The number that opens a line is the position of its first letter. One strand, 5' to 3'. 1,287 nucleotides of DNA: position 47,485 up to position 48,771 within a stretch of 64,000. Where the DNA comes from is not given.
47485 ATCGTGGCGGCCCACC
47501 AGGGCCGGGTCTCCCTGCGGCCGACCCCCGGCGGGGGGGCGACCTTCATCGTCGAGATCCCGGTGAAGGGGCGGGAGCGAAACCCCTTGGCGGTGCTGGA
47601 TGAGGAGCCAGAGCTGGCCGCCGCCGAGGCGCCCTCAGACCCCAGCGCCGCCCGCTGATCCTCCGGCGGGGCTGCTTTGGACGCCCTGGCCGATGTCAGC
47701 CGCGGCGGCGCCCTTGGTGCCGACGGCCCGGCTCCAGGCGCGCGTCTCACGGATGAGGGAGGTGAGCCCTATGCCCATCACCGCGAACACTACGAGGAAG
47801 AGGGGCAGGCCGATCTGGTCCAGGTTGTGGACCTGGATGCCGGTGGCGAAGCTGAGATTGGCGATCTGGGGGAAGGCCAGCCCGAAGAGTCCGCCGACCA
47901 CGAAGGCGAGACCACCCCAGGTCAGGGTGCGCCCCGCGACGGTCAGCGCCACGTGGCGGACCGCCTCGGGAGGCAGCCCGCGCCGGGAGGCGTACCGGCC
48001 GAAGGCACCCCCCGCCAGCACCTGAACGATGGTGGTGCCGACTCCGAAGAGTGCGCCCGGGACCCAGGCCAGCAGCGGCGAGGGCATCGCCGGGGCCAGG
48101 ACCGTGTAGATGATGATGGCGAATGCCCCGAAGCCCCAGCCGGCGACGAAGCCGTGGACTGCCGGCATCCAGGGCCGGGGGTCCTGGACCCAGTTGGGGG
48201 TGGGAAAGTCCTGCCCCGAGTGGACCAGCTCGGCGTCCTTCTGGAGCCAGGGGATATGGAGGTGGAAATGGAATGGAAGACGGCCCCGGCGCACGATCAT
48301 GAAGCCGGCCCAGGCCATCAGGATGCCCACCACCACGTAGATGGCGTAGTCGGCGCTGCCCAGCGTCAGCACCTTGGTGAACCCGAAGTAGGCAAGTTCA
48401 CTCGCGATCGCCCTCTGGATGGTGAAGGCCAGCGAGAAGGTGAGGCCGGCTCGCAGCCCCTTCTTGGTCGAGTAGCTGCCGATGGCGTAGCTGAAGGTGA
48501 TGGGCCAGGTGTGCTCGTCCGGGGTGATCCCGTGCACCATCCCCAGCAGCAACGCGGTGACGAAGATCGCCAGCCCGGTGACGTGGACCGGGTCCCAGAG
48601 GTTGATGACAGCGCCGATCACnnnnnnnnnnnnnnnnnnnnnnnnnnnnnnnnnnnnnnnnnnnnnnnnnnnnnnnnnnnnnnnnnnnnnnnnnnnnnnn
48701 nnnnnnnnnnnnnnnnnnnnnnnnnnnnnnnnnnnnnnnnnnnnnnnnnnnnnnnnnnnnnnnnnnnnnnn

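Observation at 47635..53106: Metal-regulator-linked ApbE / ferric-reductase-like / NuoF-like / ferredoxin cluster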

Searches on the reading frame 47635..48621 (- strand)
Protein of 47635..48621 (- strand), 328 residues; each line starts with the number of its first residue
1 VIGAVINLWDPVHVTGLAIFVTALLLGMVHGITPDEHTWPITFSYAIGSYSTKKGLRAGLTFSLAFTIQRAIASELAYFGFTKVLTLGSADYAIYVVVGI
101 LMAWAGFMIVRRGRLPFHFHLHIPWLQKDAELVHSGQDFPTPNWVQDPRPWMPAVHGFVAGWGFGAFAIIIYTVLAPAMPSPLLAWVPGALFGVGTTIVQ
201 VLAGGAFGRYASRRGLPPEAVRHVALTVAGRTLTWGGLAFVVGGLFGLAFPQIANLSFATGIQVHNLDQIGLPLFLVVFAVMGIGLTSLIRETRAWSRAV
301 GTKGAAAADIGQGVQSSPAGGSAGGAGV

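Call 3: search_protein_families(library=pfam, proteins=[window:47635-48621:-], max_evalue=0.01)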
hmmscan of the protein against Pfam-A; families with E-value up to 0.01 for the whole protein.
window:47635-48621:- (328 aa): 0 families

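Call 5: search_protein_families(library=ncbifam, proteins=[window:47635-48621:-], max_evalue=0.01)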
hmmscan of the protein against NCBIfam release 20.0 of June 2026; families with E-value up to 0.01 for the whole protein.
window:47635-48621:- (328 aa): 0 families

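Call 22: find_homologous_proteins(query=window:47635-48621:-, max_evalue=0.001)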
Query window:47635-48621:- (328 aa): 1867 proteins with E <= 0.001 among 8000 candidates; the best 120 are listed.
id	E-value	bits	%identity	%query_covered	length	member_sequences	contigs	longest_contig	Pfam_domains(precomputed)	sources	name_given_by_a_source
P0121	2.1e-212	723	100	100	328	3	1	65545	-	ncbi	-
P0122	1.8e-178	611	90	91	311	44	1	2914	-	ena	-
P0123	9.1e-166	570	84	84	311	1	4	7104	-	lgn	-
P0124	2.0e-158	545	80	89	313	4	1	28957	-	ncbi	ncbi:MAG: hypothetical protein ACYDC5_07300 [Candidatus Dormibacteria bacterium]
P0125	2.1e-151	522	77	91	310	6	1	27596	-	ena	-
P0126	7.9e-149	514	76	91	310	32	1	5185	-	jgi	jgi:hypothetical protein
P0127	2.6e-147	509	74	91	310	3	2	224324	-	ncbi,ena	-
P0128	4.4e-131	456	66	92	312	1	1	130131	-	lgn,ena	-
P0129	3.9e-123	429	67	91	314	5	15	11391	-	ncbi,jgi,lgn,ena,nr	ncbi:MAG: hypothetical protein M0035_16350 [Actinomycetota bacterium]|jgi:hypothetical protein|nr:hy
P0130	1.2e-122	428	64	90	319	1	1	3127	-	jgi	-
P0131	3.6e-122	426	69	81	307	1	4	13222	PF13386.13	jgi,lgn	jgi:hypothetical protein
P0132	3.1e-120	420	61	95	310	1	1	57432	-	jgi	jgi:hypothetical protein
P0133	4.3e-120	419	64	89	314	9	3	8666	-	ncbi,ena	-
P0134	2.7e-119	417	65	92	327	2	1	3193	-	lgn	-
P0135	6.5e-119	415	60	97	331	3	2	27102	-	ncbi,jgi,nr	ncbi:MAG: hypothetical protein M1399_09990 [Actinobacteria bacterium]|nr:hypothetical protein [Actin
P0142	4.1e-115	403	62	90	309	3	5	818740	PF13386.13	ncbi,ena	-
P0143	2.7e-114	400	63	93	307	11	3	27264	PF13386.13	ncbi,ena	-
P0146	1.6e-113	398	63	91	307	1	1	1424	PF13386.13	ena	-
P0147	2.6e-113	397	63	91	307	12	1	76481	PF13386.13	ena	-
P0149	4.9e-113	396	63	91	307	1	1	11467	PF13386.13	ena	-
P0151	2.2e-112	394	62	91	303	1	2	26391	PF13386.13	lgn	-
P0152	2.9e-112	394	62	90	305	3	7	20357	PF13386.13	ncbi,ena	-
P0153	3.4e-112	393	62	93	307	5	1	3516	PF13386.13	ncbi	-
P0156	7.7e-112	392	59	98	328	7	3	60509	PF13386.13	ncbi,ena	-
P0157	1.2e-111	392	62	90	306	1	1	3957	PF13386.13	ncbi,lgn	-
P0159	3.4e-111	390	62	88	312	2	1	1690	PF13386.13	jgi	-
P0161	3.8e-111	390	59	91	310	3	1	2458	PF13386.13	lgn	-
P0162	4.5e-111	390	65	83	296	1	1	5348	PF13386.13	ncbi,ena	-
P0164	5.1e-111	390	62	92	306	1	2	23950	PF13386.13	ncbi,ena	-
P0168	2.8e-110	387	59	93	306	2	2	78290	PF13386.13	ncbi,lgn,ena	-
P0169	4.0e-110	387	62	91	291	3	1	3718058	PF13386.13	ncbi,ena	-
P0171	4.3e-110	386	57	94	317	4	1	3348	PF13386.13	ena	-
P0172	5.9e-110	386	61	94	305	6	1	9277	PF13386.13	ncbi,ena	-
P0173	6.2e-110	386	61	89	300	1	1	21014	PF13386.13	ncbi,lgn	-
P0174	9.5e-110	385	62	90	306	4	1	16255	PF13386.13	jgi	jgi:hypothetical protein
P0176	1.1e-109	385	62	89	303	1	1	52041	PF13386.13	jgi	jgi:hypothetical protein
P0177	2.0e-109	384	61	91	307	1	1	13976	PF13386.13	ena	-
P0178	2.0e-109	384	62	88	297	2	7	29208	PF13386.13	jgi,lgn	jgi:MFS family permease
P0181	8.0e-109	382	61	89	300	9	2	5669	PF13386.13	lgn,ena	-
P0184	1.7e-108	381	61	90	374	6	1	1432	PF13386.13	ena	-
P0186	4.1e-108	380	62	88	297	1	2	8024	PF13386.13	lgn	-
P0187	7.4e-108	379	61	91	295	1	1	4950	PF13386.13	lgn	-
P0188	8.6e-108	379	61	90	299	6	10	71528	PF13386.13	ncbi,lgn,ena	-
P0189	9.4e-108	379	62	89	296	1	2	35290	PF13386.13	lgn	-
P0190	1.6e-107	378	61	88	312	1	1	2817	PF13386.13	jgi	jgi:Cytochrome C biogenesis protein transmembrane region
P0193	3.4e-107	377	61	90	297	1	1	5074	PF13386.13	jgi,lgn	-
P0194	3.5e-107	377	61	88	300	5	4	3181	PF13386.13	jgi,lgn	jgi:hypothetical protein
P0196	5.2e-107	376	59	89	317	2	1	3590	PF13386.13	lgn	-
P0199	9.9e-107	375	60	89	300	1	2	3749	PF13386.13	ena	-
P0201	1.5e-106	375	60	90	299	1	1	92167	PF13386.13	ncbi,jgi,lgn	-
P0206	2.8e-106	374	60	88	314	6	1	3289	PF13386.13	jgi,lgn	-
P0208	3.9e-106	373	61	91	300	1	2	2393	PF13386.13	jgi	jgi:hypothetical protein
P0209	5.2e-106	373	59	89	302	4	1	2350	PF13386.13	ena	-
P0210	8.7e-106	372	61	89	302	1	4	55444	PF13386.13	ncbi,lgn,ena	-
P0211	1.1e-105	372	59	89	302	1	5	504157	PF13386.13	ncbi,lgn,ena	-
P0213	2.2e-105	371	62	88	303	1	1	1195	PF13386.13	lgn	-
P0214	2.3e-105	371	61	91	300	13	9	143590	PF13386.13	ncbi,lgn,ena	-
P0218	4.2e-105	370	61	88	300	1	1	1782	PF13386.13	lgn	-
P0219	5.8e-105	370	59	90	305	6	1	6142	PF13386.13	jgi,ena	-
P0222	2.5e-104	368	61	90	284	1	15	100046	PF13386.13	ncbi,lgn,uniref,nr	ncbi:hypothetical protein AiwAL_07895 [Acidiphilium sp. AL]|uniref:Urease accessory protein UreH-lik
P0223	2.8e-104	367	63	89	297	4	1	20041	PF13386.13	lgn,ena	-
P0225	3.7e-104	367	58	90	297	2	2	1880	PF13386.13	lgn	-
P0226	3.7e-104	367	63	89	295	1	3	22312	PF13386.13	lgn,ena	-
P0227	4.7e-104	367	59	89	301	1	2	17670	PF13386.13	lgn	-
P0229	5.6e-104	366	59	89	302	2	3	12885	PF13386.13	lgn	-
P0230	6.2e-104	366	58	91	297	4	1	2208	PF13386.13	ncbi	-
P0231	6.8e-104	366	59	88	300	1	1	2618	PF13386.13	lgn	-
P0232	8.2e-104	366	59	91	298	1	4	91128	PF13386.13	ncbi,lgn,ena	-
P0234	9.0e-104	366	62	89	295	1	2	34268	PF13386.13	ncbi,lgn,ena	ncbi:MAG: urease accessory protein UreH domain-containing protein [Sulfobacillus sp.]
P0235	9.3e-104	366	60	90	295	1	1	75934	PF13386.13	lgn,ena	-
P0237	1.1e-103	365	56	91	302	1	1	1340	PF13386.13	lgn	-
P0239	1.4e-103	365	61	88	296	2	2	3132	PF13386.13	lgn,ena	-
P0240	1.6e-103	365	61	89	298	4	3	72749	PF13386.13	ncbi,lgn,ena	-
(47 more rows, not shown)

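Call 23: find_encoding_contigs(protein=P0169, flank=4000, max_places=1)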
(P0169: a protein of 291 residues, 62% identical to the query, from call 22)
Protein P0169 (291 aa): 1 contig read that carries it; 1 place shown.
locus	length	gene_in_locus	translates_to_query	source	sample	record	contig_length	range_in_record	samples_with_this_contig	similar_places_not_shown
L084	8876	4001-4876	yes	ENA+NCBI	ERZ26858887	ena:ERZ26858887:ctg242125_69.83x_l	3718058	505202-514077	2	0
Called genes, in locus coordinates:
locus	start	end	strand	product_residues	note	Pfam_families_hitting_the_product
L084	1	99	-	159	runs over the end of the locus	PF01475:FUR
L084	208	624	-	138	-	PF05443:ROS_MUCR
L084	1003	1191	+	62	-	PF01206:TusA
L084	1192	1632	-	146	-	PF00583:Acetyltransf_1, PF13673:Acetyltransf_10 (weak), PF13508:Acetyltransf_7, PF08445:FR47 (weak)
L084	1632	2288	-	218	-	PF00814:TsaD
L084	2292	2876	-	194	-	PF00881:Nitroreductase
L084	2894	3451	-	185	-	PF08712:Nfu_N, PF01106:NifU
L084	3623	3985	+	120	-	PF01475:FUR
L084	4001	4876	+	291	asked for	PF13386:DsbD_2 (weak)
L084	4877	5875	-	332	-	PF00291:PALP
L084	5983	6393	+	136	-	PF00581:Rhodanese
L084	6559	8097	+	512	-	PF00501:AMP-binding, PF13193:AMP-binding_C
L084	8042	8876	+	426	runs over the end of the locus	PF07690:MFS_1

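Call 24: find_encoding_contigs(protein=P0222, flank=4000, max_places=1)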
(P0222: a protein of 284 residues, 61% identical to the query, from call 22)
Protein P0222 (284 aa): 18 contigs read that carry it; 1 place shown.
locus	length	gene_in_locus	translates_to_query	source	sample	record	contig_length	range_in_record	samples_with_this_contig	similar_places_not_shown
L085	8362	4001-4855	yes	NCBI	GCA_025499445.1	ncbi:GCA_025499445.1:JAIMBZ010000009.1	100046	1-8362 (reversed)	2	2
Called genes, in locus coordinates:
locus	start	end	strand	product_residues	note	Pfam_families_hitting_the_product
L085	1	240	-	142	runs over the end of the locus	PF05443:ROS_MUCR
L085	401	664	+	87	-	PF01206:TusA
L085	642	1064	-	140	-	PF13673:Acetyltransf_10, PF00583:Acetyltransf_1, PF08445:FR47, PF13508:Acetyltransf_7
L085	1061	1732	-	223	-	PF00814:TsaD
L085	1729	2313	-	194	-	PF00881:Nitroreductase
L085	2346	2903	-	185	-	PF08712:Nfu_N, PF01106:NifU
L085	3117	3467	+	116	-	PF03358:FMN_red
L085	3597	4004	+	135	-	PF01475:FUR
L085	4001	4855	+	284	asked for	PF13386:DsbD_2 (weak)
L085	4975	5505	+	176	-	PF07813:LTXXQ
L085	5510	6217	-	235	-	PF13489:Methyltransf_23 (faint), PF08241:Methyltransf_11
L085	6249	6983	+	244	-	PF00753:Lactamase_B, PF16123:HAGH_C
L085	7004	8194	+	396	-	PF00149:Metallophos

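Call 25: find_encoding_contigs(protein=P0142, flank=4000, max_places=1)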
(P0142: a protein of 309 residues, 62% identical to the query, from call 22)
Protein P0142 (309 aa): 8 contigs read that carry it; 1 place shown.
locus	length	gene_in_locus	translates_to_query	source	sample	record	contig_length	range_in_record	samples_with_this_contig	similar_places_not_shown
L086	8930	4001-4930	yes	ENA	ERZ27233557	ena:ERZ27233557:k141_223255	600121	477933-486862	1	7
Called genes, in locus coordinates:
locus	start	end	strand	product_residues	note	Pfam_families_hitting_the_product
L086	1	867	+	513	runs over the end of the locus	PF01743:PolyA_pol, PF12627:PolyA_pol_RNAbd, PF01966:HD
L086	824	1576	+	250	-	PF00142:Fer4_NifH, PF01656:CbiA, PF02374:ArsA_ATPase (weak), PF06564:CBP_BcsQ, PF09140:MipZ, PF10609:ParA, PF13614:AAA_31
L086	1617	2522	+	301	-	PF02195:ParB_N, PF17762:HTH_ParB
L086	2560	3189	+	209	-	PF02581:TMP-TENI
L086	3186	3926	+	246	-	PF08543:Phos_pyr_kin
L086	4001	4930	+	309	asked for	PF13386:DsbD_2 (weak)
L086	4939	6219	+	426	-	PF03816:LytR_cpsA_psr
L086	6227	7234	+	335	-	PF00579:tRNA-synt_1b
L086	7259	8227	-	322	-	-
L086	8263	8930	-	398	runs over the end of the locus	PF00155:Aminotran_1_2, PF01053:Cys_Met_Meta_PP (weak), PF01041:DegT_DnrJ_EryC1 (weak), PF00266:Aminotran_5 (faint)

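Call 48: search_protein_families(library=pfam, alignment_id=A4, max_evalue=0.1)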
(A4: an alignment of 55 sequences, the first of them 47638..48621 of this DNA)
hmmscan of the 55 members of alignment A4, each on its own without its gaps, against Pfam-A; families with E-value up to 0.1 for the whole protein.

A. member 1, window:47638-48621:- (328 aa): 0 families

B. families by the number of members that match (of 55 scanned): 9 families
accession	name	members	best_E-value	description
PF13386.12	DsbD_2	32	1.6e-08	Cytochrome C biogenesis protein transmembrane region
PF00746.26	Gram_pos_anchor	4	0.0018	LPXTG cell wall anchor motif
PF02665.19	Nitrate_red_gam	2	0.011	Nitrate reductase gamma subunit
PF23933.1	DUF7269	2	0.012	Family of unknown function (DUF7269)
PF01569.27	PAP2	2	0.015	PAP2 superfamily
PF22532.2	WIV_dom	1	0.08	Nonstructural protein, WIV domain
PF05915.17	TMEM_230_134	1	0.081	Transmembrane proteins 230/134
PF18895.5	T4SS_pilin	1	0.09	Type IV secretion system pilin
PF15820.10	ECSCR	1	0.093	Endothelial cell-specific chemotaxis regulator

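Call 54: predict_structure(alignment_id=A4)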
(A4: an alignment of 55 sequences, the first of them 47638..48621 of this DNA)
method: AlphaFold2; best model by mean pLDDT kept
length: 328 residues; sequences in the alignment: 55
mean_pLDDT: 78.0   pTM: 0.75
mean pLDDT of the five models: 78.0, 78.0, 75.5, 75.3, 75.1
residues with pLDDT >= 90: 82; 70-90: 147; 50-70: 80; < 50: 19
segments of 3 or more residues with pLDDT < 50: 1-3, 115-121, 261-268
pLDDT, mean of each block of 10 residues (from residue 1): 56 79 90 66 63 81 90 87 74 87 87 53 64 61 61 84 66 83 92 91 86 89 87 90 91 68 47 79 89 94 92 77 62
secondary structure, 60 per line:
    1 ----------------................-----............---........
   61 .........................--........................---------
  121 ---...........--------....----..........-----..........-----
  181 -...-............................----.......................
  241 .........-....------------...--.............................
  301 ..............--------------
elements in order: H17-32 H38-49 H53-85 H88-111 H124-134 H143-146 H151-160 H166-175 H186-213 H218-249 H251-254 H272-314

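Call 60: list_cluster_members(proteins=[P0121, P0242])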
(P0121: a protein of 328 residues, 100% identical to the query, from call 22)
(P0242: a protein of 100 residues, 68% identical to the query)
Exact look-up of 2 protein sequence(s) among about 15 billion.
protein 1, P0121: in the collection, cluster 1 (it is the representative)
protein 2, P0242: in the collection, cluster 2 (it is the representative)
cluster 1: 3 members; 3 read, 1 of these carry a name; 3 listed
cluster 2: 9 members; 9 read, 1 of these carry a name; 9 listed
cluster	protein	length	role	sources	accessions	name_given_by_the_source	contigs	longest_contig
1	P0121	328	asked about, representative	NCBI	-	-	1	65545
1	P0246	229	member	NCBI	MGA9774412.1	MAG: hypothetical protein WBU92_00640, partial [Candidatus Dormiibacterota bacterium]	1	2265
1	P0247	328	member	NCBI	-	-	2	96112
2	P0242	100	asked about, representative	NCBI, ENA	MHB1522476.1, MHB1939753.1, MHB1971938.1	MAG: hypothetical protein ACYCS9_02895 [Candidatus Dormibacteria bacterium]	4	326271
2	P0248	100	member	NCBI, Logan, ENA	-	-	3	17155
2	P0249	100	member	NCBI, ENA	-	-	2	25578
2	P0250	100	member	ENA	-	-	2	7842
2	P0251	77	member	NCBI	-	-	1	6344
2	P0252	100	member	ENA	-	-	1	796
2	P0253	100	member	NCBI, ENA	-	-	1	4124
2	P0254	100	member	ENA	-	-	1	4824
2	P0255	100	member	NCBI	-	-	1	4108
